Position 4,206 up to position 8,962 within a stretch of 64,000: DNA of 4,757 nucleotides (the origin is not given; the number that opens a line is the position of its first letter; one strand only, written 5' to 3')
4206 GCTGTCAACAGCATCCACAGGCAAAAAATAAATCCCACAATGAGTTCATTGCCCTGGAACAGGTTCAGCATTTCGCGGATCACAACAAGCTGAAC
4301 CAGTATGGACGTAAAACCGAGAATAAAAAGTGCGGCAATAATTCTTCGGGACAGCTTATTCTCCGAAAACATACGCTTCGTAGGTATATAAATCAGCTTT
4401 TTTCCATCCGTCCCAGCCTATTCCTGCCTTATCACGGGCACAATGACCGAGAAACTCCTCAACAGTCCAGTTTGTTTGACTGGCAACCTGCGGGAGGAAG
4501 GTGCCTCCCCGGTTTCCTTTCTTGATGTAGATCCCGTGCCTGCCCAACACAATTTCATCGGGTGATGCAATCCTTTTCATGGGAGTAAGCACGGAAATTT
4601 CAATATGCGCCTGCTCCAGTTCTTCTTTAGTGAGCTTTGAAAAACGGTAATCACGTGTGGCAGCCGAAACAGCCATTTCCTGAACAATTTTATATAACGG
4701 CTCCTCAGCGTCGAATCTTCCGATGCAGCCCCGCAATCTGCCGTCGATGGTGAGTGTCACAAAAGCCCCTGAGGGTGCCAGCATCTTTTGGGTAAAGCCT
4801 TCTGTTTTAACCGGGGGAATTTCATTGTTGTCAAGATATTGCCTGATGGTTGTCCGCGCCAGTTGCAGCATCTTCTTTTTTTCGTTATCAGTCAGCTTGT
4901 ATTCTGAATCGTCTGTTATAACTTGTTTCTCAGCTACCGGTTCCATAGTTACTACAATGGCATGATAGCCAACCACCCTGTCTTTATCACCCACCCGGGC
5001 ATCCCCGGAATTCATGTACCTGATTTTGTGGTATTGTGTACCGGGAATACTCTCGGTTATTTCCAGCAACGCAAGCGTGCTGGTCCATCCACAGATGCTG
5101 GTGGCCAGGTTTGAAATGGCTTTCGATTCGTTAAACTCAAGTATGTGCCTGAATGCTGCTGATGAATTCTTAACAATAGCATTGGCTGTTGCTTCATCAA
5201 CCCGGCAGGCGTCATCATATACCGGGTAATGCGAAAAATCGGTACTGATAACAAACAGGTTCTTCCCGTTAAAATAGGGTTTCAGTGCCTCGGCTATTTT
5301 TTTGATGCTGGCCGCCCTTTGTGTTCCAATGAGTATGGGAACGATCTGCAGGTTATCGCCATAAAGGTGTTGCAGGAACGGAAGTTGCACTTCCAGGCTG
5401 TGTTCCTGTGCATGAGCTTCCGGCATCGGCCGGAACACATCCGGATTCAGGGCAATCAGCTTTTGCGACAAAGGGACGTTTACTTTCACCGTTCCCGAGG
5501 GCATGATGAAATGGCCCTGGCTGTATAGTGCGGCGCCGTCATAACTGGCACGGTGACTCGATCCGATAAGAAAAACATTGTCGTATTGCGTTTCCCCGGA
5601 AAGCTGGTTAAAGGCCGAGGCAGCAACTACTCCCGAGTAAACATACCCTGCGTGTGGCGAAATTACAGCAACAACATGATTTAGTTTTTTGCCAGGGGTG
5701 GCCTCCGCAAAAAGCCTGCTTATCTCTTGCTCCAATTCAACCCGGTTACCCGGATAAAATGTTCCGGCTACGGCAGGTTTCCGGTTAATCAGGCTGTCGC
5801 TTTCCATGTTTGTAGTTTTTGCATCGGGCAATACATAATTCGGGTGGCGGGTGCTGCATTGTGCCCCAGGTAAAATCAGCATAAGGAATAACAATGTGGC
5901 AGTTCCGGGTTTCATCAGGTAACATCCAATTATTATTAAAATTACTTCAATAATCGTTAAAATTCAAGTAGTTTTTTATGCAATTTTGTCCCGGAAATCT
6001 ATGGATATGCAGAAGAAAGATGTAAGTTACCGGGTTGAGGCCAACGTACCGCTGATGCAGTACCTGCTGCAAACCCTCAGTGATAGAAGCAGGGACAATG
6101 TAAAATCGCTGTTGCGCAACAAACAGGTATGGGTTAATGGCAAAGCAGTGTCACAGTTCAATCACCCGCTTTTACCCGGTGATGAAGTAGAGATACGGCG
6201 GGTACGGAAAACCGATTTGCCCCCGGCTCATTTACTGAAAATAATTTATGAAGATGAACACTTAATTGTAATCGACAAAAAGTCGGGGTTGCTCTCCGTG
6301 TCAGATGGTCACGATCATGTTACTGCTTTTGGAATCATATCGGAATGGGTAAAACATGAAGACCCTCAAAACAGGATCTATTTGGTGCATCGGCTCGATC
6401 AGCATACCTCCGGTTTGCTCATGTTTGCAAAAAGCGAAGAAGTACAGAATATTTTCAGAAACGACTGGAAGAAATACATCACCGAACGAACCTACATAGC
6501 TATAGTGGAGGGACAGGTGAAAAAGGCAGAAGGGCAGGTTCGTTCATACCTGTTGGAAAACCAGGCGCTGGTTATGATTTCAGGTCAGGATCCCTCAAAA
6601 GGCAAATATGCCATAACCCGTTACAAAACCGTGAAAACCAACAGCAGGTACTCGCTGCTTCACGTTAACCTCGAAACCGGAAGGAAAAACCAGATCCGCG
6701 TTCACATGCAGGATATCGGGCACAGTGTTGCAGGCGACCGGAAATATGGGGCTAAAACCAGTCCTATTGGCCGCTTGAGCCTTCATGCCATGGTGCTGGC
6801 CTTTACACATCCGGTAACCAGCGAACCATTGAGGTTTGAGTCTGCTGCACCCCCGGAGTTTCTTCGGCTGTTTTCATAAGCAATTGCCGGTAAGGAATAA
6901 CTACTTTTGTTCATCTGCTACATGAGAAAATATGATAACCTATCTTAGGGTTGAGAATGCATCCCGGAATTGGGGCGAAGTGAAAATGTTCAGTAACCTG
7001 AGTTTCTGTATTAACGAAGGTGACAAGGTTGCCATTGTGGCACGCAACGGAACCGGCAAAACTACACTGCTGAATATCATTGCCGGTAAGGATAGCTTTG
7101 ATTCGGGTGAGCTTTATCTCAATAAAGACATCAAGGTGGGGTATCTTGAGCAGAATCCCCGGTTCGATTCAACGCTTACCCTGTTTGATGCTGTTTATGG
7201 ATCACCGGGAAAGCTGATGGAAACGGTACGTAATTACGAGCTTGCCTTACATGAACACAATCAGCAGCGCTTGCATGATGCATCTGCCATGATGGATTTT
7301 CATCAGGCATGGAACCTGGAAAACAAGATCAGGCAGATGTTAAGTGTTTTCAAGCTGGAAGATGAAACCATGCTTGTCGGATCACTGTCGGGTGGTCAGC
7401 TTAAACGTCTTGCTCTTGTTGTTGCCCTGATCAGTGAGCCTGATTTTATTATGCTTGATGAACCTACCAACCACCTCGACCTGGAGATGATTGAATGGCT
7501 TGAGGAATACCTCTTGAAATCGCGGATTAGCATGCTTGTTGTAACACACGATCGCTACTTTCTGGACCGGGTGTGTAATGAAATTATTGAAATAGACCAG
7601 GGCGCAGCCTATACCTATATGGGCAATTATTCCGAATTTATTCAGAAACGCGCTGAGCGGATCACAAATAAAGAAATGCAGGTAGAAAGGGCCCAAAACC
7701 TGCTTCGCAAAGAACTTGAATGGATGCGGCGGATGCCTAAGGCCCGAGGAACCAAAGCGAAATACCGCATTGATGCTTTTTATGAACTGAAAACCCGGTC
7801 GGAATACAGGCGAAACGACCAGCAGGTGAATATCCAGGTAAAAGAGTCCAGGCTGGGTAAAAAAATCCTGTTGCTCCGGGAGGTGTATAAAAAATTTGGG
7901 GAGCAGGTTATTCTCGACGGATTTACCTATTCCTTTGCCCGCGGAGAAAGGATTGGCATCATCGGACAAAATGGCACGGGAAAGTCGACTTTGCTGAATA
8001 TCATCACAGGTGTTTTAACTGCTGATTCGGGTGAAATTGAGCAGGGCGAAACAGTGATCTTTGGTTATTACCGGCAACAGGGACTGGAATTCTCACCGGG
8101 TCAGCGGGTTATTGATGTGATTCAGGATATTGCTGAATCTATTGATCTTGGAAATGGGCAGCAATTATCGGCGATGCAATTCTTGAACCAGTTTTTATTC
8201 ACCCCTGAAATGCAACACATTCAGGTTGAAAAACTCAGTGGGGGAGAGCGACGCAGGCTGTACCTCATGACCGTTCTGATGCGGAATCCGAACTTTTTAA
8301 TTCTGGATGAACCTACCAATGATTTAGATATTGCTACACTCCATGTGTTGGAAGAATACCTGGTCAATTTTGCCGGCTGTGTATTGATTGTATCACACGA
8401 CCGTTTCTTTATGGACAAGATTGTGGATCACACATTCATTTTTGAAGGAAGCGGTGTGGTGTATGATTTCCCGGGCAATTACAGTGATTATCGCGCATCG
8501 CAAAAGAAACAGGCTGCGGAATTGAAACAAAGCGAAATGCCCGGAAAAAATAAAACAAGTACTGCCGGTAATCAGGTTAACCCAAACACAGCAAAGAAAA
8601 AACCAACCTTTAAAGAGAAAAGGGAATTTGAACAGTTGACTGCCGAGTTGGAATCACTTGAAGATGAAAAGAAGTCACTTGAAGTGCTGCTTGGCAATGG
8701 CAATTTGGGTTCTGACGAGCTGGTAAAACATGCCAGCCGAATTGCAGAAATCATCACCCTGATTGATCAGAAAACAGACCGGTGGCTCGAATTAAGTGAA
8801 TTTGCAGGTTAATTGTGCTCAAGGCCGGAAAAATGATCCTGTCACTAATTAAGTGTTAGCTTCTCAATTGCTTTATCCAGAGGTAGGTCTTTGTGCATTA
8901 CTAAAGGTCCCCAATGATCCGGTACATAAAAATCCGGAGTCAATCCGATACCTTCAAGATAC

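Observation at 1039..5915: AmmeMemoRadiSam system whose components carry export signals, interrupted by a fused MFS/spermidine-synthase-like membrane protein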

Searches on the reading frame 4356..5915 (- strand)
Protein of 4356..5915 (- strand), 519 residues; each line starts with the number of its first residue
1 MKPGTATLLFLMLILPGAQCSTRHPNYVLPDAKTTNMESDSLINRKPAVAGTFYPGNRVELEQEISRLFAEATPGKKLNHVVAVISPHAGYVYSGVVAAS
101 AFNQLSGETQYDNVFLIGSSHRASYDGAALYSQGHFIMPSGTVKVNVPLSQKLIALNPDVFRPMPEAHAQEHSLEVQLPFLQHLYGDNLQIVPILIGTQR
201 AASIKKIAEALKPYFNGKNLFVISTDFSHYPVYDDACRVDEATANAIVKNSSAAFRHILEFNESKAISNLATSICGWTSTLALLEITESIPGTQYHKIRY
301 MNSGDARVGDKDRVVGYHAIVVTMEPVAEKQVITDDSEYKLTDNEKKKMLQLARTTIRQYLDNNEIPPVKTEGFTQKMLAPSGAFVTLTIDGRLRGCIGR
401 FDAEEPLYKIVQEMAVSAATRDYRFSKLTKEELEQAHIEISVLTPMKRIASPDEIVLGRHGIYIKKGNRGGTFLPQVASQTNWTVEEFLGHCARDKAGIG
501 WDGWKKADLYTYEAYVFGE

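Call 3: search_protein_families(library=ncbifam, proteins=[window:4356-5915:-], max_evalue=0.001)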
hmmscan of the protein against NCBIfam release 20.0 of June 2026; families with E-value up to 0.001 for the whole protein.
window:4356-5915:- (519 aa): 5 families
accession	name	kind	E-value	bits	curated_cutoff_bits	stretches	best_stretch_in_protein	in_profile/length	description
TIGR04336.1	AmmeMemoSam_B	hypoth_equivalog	2.1e-69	233.8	26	1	45-322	1-270/270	AmmeMemoRadiSam system protein B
NF001987.0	PRK00782.1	equivalog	1.2e-53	182.1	295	1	44-323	2-266/267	MEMO1 family protein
TIGR04335.1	AmmeMemoSam_A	hypoth_equivalog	3.6e-50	169.7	99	1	348-517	2-175/175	AmmeMemoRadiSam system protein A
NF002000.0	PRK00801.1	equivalog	8.3e-39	132.8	273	1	339-519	2-186/201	hypothetical protein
TIGR00296.1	TIGR00296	hypoth_equivalog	1.3e-33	116.4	91.05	1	340-519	3-190/200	TIGR00296 family protein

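Call 4: search_protein_families(library=pfam, proteins=[window:4356-5915:-], max_evalue=0.001)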
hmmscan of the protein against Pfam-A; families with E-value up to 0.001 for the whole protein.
window:4356-5915:- (519 aa): 2 families
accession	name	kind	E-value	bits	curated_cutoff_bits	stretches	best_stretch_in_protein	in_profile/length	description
PF01875.22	Memo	-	3.7e-53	180.9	27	1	46-320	1-268/269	Memo-like protein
PF01871.22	AMMECR1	-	9.5e-51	172.1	25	1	350-517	1-168/168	AMMECR1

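Call 13: find_homologous_proteins(query=window:4356-5915:-)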
Query window:4356-5915:- (519 aa): 7998 proteins with E <= 0.001 among 8000 candidates; the best 120 are listed.
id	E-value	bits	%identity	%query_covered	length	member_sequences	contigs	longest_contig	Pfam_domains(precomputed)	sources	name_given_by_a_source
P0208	0.0e+0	1013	85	100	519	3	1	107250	PF01871.23,PF01875.23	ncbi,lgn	-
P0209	6.2e-295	997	92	92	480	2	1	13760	PF01871.23,PF01875.23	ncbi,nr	ncbi:MAG: AmmeMemoRadiSam system protein B, partial [Bacteroidales bacterium]|nr:AmmeMemoRadiSam sys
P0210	3.4e-234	796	67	100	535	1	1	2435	PF01871.23,PF01875.23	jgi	-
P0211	7.2e-223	759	64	100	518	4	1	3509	PF01871.23,PF01875.23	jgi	jgi:AmmeMemoRadiSam system protein B/AmmeMemoRadiSam system protein A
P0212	2.9e-219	747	63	100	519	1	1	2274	PF01871.23,PF01875.23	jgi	jgi:MEMO1 family protein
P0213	2.4e-218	744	64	100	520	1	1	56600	PF01871.23,PF01875.23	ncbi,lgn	-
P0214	2.3e-214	731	67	93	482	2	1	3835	PF01871.23,PF01875.23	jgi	-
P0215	4.6e-214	730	62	100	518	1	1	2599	PF01871.23,PF01875.23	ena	-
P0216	1.8e-213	728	63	100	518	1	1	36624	PF01871.23,PF01875.23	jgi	jgi:MEMO1 family protein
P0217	3.8e-211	720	62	100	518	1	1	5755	PF01871.23,PF01875.23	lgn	-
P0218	7.4e-211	719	62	100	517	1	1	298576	PF01871.23,PF01875.23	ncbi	-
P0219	1.7e-209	715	61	97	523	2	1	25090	PF01871.23,PF01875.23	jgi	jgi:MEMO1 family protein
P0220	7.3e-209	713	62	97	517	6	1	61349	PF01871.23,PF01875.23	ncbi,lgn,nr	ncbi:MAG: AmmeMemoRadiSam system protein B [Bacteroidales bacterium]|nr:AmmeMemoRadiSam system prote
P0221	8.2e-209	713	60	100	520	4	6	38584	PF01871.23,PF01875.23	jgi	jgi:AmmeMemoRadiSam system protein B/AmmeMemoRadiSam system protein A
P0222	3.6e-206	704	60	100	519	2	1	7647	PF01871.23,PF01875.23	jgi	jgi:hypothetical protein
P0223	1.4e-205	702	62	93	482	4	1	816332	PF01871.23,PF01875.23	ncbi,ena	-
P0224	1.6e-204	698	60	97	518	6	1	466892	PF01871.23,PF01875.23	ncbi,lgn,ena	-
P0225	2.7e-204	698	59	100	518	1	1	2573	PF01871.23,PF01875.23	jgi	jgi:AmmeMemoRadiSam system protein B/AmmeMemoRadiSam system protein A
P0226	6.7e-204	696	61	100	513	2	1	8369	PF01871.23,PF01875.23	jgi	jgi:MEMO1 family protein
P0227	1.2e-202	692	63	93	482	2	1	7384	PF01871.23,PF01875.23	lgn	-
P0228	2.0e-202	691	63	93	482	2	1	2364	PF01871.23,PF01875.23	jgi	-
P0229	7.5e-202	690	59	100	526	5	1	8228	PF01871.23,PF01875.23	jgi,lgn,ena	-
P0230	4.3e-201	687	58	100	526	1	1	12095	PF01871.23,PF01875.23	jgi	jgi:MEMO1 family protein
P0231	8.4e-201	686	58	100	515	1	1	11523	PF01871.23,PF01875.23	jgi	jgi:MEMO1 family protein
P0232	1.9e-200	685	59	100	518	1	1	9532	PF01871.23,PF01875.23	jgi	jgi:MEMO1 family protein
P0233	1.8e-199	682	60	98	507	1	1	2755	PF01871.23,PF01875.23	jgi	jgi:AmmeMemoRadiSam system protein B/AmmeMemoRadiSam system protein A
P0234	2.3e-196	672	58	100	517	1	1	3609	PF01871.23,PF01875.23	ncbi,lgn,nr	ncbi:MAG: AmmeMemoRadiSam system protein B [Bacteroidales bacterium]|nr:AmmeMemoRadiSam system prote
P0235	4.4e-196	671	62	93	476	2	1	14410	PF01871.23,PF01875.23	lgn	-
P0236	7.0e-196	670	61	93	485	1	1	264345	PF01871.23,PF01875.23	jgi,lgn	jgi:hypothetical protein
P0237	1.1e-195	669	59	99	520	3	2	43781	PF01871.23,PF01875.23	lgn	-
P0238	1.5e-195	669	58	100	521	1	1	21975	PF01871.23,PF01875.23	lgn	-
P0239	2.1e-194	665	61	93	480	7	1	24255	PF01871.23,PF01875.23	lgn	-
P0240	2.5e-192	658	57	100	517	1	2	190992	PF01871.23,PF01875.23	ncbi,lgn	-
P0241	3.0e-192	658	58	100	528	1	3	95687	PF01871.23,PF01875.23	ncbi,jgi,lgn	jgi:MEMO1 family protein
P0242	3.1e-190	651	61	91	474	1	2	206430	PF01871.23,PF01875.23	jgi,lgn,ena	-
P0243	2.2e-189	649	57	100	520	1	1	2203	PF01871.23,PF01875.23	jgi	jgi:AmmeMemoRadiSam system protein B/AmmeMemoRadiSam system protein A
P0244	2.8e-189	648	64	87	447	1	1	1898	PF01871.23,PF01875.23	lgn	-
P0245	8.7e-189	647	59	93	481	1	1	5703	PF01871.23,PF01875.23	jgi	-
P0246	1.6e-188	646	55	99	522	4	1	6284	PF01871.23,PF01875.23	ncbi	-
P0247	1.2e-185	636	55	99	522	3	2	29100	PF01871.23,PF01875.23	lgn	-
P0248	1.4e-184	633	56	100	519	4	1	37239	PF01871.23,PF01875.23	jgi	jgi:hypothetical protein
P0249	5.9e-184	631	60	93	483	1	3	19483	PF01871.23,PF01875.23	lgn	-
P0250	1.2e-183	630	58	92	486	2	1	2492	PF01871.23,PF01875.23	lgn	-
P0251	1.4e-183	629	54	99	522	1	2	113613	PF01871.23,PF01875.23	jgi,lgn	jgi:MEMO1 family protein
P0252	1.1e-182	626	59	92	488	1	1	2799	PF01871.23,PF01875.23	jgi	jgi:MEMO1 family protein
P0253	5.1e-182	624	58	94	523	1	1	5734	PF01871.23,PF01875.23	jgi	jgi:MEMO1 family protein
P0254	1.2e-181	623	54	100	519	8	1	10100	PF01871.23,PF01875.23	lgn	-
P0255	2.5e-181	622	58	93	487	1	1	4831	PF01871.23,PF01875.23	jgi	jgi:AmmeMemoRadiSam system protein B/AmmeMemoRadiSam system protein A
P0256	6.2e-180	617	57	93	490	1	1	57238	PF01871.23,PF01875.23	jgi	jgi:MEMO1 family protein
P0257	1.9e-179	616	56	93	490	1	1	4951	PF01871.23,PF01875.23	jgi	jgi:AmmeMemoRadiSam system protein B/AmmeMemoRadiSam system protein A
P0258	6.0e-179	614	55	100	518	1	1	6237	PF01871.23,PF01875.23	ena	-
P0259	7.7e-179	614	58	93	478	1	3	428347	PF01871.23,PF01875.23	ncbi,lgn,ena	-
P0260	4.8e-178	611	55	98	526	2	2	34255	PF01871.23,PF01875.23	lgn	-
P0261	5.8e-178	611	57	93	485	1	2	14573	PF01871.23,PF01875.23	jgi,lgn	jgi:AmmeMemoRadiSam system protein B/AmmeMemoRadiSam system protein A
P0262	9.0e-178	610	56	99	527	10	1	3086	PF01871.23,PF01875.23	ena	-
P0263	1.0e-177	610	57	93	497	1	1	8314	PF01871.23,PF01875.23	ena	-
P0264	1.1e-177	610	57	93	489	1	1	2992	PF01871.23,PF01875.23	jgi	jgi:AmmeMemoRadiSam system protein B/AmmeMemoRadiSam system protein A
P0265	3.9e-177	608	54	98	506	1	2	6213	PF01871.23,PF01875.23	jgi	jgi:AmmeMemoRadiSam system protein B/AmmeMemoRadiSam system protein A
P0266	8.4e-177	607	55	99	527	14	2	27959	PF01871.23,PF01875.23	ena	-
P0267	1.2e-176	607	57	92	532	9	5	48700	PF01871.23,PF01875.23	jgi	jgi:AmmeMemoRadiSam system protein B/AmmeMemoRadiSam system protein A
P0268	1.5e-176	606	57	93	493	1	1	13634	PF01871.23,PF01875.23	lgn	-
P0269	1.5e-176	606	55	99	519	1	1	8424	PF01871.23,PF01875.23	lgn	-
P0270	3.5e-176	605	54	98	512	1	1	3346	PF01871.23,PF01875.23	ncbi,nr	ncbi:MAG: AmmeMemoRadiSam system protein B [Bacteroidales bacterium]|nr:AmmeMemoRadiSam system prote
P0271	6.2e-176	604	58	92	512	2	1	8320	PF01871.23,PF01875.23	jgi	-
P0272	7.7e-176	604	55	99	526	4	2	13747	PF01871.23,PF01875.23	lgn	-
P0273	9.2e-176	604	57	92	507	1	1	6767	PF01871.23,PF01875.23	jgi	jgi:MEMO1 family protein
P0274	1.9e-175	603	59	92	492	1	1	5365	PF01871.23,PF01875.23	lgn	-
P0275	6.0e-175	601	56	93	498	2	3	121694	PF01871.23,PF01875.23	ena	-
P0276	7.9e-175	600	56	99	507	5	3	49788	PF01871.23,PF01875.23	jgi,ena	-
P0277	2.5e-174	599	58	92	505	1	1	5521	PF01871.23,PF01875.23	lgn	-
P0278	2.6e-174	599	58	93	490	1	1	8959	PF01871.23,PF01875.23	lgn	-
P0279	4.2e-174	598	55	94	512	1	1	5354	PF01871.23,PF01875.23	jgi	jgi:MEMO1 family protein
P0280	4.4e-174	598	54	98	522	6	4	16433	PF01871.23,PF01875.23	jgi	jgi:AmmeMemoRadiSam system protein B/AmmeMemoRadiSam system protein A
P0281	8.1e-174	597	57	92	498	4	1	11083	PF01871.23,PF01875.23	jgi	-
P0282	1.1e-173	597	58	92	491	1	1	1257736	PF01871.23,PF01875.23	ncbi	ncbi:MAG: AmmeMemoRadiSam system protein B [Bacteroidales bacterium]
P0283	3.7e-173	595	58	92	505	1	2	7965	PF01871.23,PF01875.23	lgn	-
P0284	5.7e-173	594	56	93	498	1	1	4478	PF01871.23,PF01875.23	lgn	-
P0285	7.5e-173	594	54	98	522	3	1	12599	PF01871.23,PF01875.23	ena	-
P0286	8.0e-173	594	56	93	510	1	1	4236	PF01871.23,PF01875.23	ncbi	-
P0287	9.1e-173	594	53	99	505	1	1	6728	PF01871.23,PF01875.23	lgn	-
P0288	1.1e-172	593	53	98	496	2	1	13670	PF01871.23,PF01875.23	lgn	-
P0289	1.4e-172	593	56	92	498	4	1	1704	PF01871.23,PF01875.23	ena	-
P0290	2.1e-172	593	56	92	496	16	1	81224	PF01871.23,PF01875.23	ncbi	-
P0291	2.1e-172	592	55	93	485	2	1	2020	PF01871.23,PF01875.23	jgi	jgi:AmmeMemoRadiSam system protein B/AmmeMemoRadiSam system protein A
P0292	3.3e-172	592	55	92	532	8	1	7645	PF01871.23,PF01875.23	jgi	jgi:AmmeMemoRadiSam system protein B/AmmeMemoRadiSam system protein A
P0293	3.5e-172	592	53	100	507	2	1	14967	PF01871.23,PF01875.23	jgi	jgi:MEMO1 family protein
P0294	3.6e-172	592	58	93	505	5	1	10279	PF01871.23,PF01875.23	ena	-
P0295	4.1e-172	592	58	92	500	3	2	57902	PF01871.23,PF01875.23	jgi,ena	-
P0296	4.7e-172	591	53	99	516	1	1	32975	PF01871.23,PF01875.23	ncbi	ncbi:MAG: AmmeMemoRadiSam system protein B [Bacteroidota bacterium]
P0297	4.7e-172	591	57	93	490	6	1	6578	PF01871.23,PF01875.23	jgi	-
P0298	4.8e-172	591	53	99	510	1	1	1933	PF01871.23,PF01875.23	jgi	jgi:AmmeMemoRadiSam system protein B/AmmeMemoRadiSam system protein A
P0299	4.9e-172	591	57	93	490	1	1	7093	PF01871.23,PF01875.23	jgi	jgi:hypothetical protein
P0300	5.4e-172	591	53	99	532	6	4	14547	PF01871.23,PF01875.23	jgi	jgi:AmmeMemoRadiSam system protein B/AmmeMemoRadiSam system protein A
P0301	5.9e-172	591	56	93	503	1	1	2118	PF01871.23,PF01875.23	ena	-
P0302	6.8e-172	591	55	93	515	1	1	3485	PF01871.23,PF01875.23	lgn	-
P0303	7.4e-172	591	56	92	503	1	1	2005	PF01871.23,PF01875.23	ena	-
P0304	7.7e-172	591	55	95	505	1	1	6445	PF01871.23,PF01875.23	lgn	-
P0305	9.5e-172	590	56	92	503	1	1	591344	PF01871.23,PF01875.23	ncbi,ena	-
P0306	1.1e-171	590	56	93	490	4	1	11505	PF01871.23,PF01875.23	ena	-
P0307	1.2e-171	590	54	99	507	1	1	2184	PF01871.23,PF01875.23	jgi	jgi:AmmeMemoRadiSam system protein B/AmmeMemoRadiSam system protein A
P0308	1.2e-171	590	57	92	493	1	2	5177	PF01871.23,PF01875.23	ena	-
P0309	1.2e-171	590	56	93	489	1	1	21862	PF01871.23,PF01875.23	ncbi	ncbi:MAG: AmmeMemoRadiSam system protein B [Bacteroidales bacterium]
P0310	1.3e-171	590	56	92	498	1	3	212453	PF01871.23,PF01875.23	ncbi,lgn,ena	-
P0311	1.4e-171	590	56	92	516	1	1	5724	PF01871.23,PF01875.23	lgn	-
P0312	2.3e-171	589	56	93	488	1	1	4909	PF01871.23,PF01875.23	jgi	jgi:AmmeMemoRadiSam system protein B/AmmeMemoRadiSam system protein A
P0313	4.5e-171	588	55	92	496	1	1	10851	PF01871.23,PF01875.23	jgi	jgi:AmmeMemoRadiSam system protein B/AmmeMemoRadiSam system protein A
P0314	4.7e-171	588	55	93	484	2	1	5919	PF01871.23,PF01875.23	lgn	-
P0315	5.2e-171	588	56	92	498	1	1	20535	PF01871.23,PF01875.23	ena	-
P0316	6.1e-171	588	55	95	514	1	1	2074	PF01871.23,PF01875.23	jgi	jgi:hypothetical protein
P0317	6.6e-171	588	52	98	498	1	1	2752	PF01871.23,PF01875.23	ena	-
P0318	7.2e-171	587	54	95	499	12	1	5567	PF01871.23,PF01875.23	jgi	jgi:AmmeMemoRadiSam system protein B/AmmeMemoRadiSam system protein A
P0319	8.3e-171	587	56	93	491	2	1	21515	PF01871.23,PF01875.23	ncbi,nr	ncbi:MAG: AmmeMemoRadiSam system protein B [Bacteroidales bacterium]|nr:AmmeMemoRadiSam system prote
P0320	1.0e-170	587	52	100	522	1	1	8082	PF01871.23,PF01875.23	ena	-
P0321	1.1e-170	587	54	92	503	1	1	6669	PF01871.23,PF01875.23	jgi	jgi:MEMO1 family protein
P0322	1.2e-170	587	57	92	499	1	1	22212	PF01871.23,PF01875.23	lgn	-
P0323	1.5e-170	586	53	99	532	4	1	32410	PF01871.23,PF01875.23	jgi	jgi:AmmeMemoRadiSam system protein B/AmmeMemoRadiSam system protein A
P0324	1.6e-170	586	53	98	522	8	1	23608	PF01871.23,PF01875.23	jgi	jgi:AmmeMemoRadiSam system protein B/AmmeMemoRadiSam system protein A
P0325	1.6e-170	586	54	92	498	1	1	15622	PF01871.23,PF01875.23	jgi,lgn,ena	-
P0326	1.7e-170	586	55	93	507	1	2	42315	PF01871.23,PF01875.23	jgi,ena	-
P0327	1.8e-170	586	57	93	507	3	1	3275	PF01871.23,PF01875.23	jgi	jgi:AmmeMemoRadiSam system protein B/AmmeMemoRadiSam system protein A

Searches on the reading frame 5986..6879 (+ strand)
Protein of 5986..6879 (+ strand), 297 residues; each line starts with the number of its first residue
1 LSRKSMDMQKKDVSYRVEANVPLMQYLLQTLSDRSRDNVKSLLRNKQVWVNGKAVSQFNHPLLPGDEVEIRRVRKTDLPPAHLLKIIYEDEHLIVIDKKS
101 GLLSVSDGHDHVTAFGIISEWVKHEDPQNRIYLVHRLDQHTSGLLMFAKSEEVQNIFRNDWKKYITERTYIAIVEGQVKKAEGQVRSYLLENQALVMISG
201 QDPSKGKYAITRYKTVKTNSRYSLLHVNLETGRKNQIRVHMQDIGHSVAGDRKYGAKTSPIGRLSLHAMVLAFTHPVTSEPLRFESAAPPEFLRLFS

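Call 71: search_protein_families(library=pfam, proteins=[window:5986-6879:+], max_evalue=0.001)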
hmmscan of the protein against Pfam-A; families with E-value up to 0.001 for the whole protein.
window:5986-6879:+ (297 aa): 2 families
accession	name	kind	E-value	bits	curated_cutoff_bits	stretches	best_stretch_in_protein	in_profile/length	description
PF00849.27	PseudoU_synth_2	-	3.6e-30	105.6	26.8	1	92-242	1-151/152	RNA pseudouridylate synthase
PF01479.30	S4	-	0.00091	19.3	22.8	0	22-68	2-48/48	S4 domain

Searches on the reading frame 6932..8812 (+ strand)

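Call 71: search_protein_families(library=pfam, proteins=[window:6932-8812:+], max_evalue=0.001)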
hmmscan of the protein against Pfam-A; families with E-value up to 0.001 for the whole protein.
window:6932-8812:+ (626 aa): 11 families
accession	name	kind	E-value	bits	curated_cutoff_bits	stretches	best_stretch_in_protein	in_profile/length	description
PF00005.33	ABC_tran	-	3.9e-49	167.2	25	2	329-463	2-137/137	ABC transporter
PF16326.10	ABC_tran_CTD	-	1.8e-13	50.9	32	1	558-623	2-69/69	ABC transporter C-terminal domain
PF12848.13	ABC_tran_Xtn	-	4.4e-12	46.4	25.9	1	219-298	1-82/85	ABC transporter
PF02463.25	SMC_N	-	4.6e-10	39.7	40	0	142-221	127-211/220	RecF/RecN/SMC N terminal domain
PF13304.12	AAA_21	-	1.1e-09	39.3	27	0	149-211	235-303/304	AAA domain, putative AbiEii toxin, Type IV TA system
PF13555.12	AAA_29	-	3.5e-08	33.5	27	1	330-366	14-50/61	P-loop containing region of AAA domain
PF00006.31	ATP-synt_ab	-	2.1e-07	31.3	29.5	0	333-360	9-36/213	ATP synthase alpha/beta family, nucleotide-binding domain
PF13476.12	AAA_23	-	7.5e-07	30.4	27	1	342-371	23-52/201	AAA domain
PF01926.29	MMR_HSR1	-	1.7e-06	28.6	21.9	0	340-365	1-25/113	50S ribosome-binding GTPase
PF03193.22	RsgA_GTPase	-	5.3e-05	23.5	30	0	339-371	107-139/174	RsgA GTPase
PF13401.12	AAA_22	-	0.0003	21.5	27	0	343-410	10-64/130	AAA domain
